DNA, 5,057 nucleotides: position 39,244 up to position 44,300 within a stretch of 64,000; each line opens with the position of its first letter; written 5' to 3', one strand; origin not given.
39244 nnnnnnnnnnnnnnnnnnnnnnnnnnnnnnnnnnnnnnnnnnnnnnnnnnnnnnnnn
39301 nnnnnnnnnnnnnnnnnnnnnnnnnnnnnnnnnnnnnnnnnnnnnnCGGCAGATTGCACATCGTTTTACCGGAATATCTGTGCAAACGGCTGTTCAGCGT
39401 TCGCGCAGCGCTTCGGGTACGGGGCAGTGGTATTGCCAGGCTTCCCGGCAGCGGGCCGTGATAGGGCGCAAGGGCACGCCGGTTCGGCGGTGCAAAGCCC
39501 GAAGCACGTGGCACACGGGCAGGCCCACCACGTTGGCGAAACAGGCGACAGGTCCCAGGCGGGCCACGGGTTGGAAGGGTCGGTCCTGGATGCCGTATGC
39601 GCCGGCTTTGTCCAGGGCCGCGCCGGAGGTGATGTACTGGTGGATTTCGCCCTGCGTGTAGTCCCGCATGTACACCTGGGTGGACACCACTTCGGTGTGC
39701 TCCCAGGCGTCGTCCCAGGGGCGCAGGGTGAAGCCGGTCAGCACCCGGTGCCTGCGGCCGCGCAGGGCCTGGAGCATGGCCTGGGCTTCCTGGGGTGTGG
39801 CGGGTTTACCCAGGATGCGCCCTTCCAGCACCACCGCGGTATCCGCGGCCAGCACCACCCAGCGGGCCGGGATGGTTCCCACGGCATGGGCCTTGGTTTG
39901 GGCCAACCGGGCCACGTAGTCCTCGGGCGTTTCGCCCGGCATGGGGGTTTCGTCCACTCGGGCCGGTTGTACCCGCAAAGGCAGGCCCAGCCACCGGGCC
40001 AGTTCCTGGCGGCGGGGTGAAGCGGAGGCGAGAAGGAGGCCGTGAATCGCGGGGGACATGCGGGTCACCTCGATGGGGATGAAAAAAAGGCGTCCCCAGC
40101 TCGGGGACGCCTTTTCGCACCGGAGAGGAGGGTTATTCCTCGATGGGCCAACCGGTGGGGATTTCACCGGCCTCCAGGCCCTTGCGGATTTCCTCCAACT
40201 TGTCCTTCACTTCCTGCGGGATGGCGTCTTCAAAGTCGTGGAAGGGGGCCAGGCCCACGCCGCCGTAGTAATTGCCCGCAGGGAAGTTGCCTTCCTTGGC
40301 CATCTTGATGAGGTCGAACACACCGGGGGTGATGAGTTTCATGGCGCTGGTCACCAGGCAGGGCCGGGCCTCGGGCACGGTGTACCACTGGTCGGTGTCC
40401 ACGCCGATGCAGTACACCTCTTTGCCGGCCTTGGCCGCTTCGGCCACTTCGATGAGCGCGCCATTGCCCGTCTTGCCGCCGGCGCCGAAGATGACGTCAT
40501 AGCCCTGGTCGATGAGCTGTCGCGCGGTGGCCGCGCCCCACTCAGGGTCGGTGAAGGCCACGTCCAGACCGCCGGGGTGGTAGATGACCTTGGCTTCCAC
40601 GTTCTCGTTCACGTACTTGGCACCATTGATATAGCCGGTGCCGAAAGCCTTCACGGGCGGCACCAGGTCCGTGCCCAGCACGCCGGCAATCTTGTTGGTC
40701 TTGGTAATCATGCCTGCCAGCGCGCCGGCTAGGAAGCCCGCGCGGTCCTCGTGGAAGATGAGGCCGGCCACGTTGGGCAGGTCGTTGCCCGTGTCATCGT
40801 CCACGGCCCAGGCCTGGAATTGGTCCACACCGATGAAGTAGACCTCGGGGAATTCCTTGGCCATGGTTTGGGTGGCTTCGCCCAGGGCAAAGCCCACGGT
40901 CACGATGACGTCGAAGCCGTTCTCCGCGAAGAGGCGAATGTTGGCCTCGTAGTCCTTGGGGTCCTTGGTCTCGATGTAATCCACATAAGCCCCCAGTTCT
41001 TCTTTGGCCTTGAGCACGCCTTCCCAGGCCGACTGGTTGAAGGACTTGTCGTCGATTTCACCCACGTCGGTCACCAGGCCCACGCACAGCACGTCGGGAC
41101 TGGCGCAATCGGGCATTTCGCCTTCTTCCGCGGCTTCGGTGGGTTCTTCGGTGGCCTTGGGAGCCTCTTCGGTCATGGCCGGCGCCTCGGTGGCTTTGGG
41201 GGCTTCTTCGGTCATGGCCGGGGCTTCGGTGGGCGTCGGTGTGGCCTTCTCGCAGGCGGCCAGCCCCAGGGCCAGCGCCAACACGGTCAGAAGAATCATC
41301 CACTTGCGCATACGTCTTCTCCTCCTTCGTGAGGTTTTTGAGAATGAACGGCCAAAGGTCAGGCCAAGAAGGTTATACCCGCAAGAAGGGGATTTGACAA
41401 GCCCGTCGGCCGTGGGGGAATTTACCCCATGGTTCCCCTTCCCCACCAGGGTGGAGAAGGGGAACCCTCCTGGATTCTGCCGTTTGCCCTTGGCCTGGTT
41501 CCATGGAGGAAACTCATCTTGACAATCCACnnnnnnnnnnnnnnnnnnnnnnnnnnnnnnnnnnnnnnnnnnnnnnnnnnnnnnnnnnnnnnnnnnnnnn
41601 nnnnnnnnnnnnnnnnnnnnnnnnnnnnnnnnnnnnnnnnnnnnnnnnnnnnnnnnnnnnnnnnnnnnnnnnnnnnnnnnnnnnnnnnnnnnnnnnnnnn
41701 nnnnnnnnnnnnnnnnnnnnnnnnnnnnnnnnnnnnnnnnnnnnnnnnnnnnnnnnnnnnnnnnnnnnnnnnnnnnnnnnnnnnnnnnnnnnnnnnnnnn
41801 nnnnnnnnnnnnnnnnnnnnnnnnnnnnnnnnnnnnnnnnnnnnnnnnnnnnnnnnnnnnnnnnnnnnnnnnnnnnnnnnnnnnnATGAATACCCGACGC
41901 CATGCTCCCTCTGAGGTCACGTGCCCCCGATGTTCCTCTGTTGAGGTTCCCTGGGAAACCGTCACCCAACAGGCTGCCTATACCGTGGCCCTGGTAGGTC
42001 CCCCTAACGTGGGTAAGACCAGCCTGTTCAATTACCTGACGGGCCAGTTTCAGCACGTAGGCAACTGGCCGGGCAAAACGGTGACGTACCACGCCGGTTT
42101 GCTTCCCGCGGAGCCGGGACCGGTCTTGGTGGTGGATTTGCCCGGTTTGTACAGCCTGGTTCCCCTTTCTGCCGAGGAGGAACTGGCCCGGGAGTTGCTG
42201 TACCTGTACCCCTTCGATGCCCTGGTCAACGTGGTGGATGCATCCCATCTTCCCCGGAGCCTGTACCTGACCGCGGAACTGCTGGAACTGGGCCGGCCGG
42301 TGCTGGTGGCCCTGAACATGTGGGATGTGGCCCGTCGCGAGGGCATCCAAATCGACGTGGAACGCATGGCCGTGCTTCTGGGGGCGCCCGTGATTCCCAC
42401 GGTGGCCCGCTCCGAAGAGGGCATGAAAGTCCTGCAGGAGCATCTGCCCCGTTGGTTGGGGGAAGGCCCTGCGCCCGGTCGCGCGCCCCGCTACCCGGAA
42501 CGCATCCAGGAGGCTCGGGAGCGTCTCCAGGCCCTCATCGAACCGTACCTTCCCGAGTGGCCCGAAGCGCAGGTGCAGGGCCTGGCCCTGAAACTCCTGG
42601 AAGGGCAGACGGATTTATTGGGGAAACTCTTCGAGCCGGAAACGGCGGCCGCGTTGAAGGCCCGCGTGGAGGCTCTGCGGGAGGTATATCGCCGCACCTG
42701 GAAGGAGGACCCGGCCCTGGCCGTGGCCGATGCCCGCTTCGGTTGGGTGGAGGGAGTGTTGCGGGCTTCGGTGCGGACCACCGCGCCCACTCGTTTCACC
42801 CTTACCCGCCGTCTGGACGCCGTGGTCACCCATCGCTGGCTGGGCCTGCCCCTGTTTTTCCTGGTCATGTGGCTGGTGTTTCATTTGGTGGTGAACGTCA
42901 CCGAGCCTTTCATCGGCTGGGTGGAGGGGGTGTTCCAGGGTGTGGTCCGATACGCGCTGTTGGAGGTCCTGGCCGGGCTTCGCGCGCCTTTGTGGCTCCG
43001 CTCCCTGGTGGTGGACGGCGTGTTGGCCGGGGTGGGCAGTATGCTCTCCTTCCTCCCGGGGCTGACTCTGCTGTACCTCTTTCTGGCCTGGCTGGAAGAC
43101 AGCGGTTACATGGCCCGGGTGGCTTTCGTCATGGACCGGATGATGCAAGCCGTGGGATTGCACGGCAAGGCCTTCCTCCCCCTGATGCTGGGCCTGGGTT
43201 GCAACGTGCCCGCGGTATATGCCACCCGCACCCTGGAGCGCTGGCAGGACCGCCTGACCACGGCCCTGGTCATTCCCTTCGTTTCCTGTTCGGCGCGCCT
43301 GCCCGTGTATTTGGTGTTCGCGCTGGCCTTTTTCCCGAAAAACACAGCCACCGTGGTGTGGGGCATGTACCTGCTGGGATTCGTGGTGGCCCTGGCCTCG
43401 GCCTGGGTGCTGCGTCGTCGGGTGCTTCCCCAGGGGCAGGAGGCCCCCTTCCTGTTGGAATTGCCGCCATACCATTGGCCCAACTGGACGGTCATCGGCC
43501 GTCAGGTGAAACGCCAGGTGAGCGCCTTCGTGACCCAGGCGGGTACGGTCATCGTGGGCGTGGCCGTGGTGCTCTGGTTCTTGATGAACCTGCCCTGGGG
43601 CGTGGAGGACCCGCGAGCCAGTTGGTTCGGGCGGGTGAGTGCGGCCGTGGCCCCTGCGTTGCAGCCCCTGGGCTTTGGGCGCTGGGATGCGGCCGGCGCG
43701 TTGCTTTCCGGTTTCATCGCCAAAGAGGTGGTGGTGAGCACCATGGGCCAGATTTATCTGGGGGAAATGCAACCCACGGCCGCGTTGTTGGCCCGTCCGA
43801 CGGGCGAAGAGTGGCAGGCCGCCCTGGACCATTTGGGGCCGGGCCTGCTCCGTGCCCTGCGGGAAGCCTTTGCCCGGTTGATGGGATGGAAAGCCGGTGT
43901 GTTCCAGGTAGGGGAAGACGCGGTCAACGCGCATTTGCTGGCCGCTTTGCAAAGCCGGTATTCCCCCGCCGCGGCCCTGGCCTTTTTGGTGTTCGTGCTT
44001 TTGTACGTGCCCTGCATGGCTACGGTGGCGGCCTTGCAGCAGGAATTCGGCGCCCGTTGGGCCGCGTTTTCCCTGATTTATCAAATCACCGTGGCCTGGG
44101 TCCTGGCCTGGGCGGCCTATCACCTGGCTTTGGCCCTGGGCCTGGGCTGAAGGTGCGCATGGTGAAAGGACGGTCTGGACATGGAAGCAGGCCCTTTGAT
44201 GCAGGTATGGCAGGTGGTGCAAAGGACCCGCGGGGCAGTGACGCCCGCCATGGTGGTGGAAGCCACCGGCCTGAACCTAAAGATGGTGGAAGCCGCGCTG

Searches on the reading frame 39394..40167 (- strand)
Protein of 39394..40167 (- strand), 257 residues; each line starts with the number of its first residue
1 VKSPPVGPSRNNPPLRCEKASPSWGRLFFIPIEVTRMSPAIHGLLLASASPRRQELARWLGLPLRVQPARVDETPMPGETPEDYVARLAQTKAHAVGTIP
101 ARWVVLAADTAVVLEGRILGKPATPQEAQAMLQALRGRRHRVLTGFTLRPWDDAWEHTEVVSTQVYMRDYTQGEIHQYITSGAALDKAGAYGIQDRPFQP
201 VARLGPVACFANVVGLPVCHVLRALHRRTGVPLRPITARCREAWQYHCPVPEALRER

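Call 56: search_protein_families(library=pfam, proteins=[window:39394-40167:-], max_evalue=0.00001)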
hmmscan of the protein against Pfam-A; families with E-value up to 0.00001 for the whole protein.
window:39394-40167:- (257 aa): 1 family
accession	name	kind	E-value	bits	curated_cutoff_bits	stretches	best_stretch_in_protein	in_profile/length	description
PF02545.19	Maf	-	2.1e-48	164.9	27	1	44-227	2-186/187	Maf-like protein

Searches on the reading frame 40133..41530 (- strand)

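Call 56: search_protein_families(library=pfam, proteins=[window:40133-41530:-], max_evalue=0.00001)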
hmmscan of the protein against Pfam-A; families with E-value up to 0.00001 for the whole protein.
window:40133-41530:- (465 aa): 1 family
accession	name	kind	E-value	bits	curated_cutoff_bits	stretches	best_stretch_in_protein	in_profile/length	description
PF02608.20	Bmp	-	4.2e-50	170.9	24.1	1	152-420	5-255/301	ABC transporter substrate-binding protein PnrA-like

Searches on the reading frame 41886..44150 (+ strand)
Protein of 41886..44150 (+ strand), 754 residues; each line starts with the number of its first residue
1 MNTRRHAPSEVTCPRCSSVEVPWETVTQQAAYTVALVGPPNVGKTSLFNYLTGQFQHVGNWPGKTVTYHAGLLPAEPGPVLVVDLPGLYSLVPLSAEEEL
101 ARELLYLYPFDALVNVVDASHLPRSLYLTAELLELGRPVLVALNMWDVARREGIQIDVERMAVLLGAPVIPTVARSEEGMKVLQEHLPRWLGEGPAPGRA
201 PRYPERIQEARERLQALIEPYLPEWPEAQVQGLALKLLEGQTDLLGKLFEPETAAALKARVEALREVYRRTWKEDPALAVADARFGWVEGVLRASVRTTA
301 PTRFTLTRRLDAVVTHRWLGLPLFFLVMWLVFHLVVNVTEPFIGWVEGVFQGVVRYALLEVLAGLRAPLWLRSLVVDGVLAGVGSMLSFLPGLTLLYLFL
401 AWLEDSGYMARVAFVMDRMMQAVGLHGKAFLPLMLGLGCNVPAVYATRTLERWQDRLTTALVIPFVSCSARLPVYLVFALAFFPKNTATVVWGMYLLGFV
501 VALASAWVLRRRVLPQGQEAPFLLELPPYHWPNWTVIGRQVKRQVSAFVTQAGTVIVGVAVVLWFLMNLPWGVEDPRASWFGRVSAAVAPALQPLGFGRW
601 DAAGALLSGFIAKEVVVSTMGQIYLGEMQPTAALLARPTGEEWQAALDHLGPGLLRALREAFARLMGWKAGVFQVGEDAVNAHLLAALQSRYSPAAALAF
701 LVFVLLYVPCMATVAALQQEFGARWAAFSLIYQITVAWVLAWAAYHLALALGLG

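Call 56: search_protein_families(library=pfam, proteins=[window:41886-44150:+], max_evalue=0.00001)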
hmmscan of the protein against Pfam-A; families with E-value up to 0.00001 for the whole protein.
window:41886-44150:+ (754 aa): 5 families
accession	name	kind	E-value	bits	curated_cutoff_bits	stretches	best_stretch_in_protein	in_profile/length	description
PF02421.24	FeoB_N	-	3.4e-53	179.8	27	1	33-186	2-155/156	Ferrous iron transport protein B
PF07670.19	Gate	-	2.1e-35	121.8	29.6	2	387-479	2-101/104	Nucleoside recognition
PF01926.29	MMR_HSR1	-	6.2e-17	62.2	21.9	1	33-144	1-112/113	50S ribosome-binding GTPase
PF07664.17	FeoB_C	-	3.1e-16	59.3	26.6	1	491-541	1-51/54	Ferrous iron transport protein B C terminus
PF17910.6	FeoB_Cyto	-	8.2e-12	45.8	23.4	1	203-296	1-89/90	FeoB cytosolic helical domain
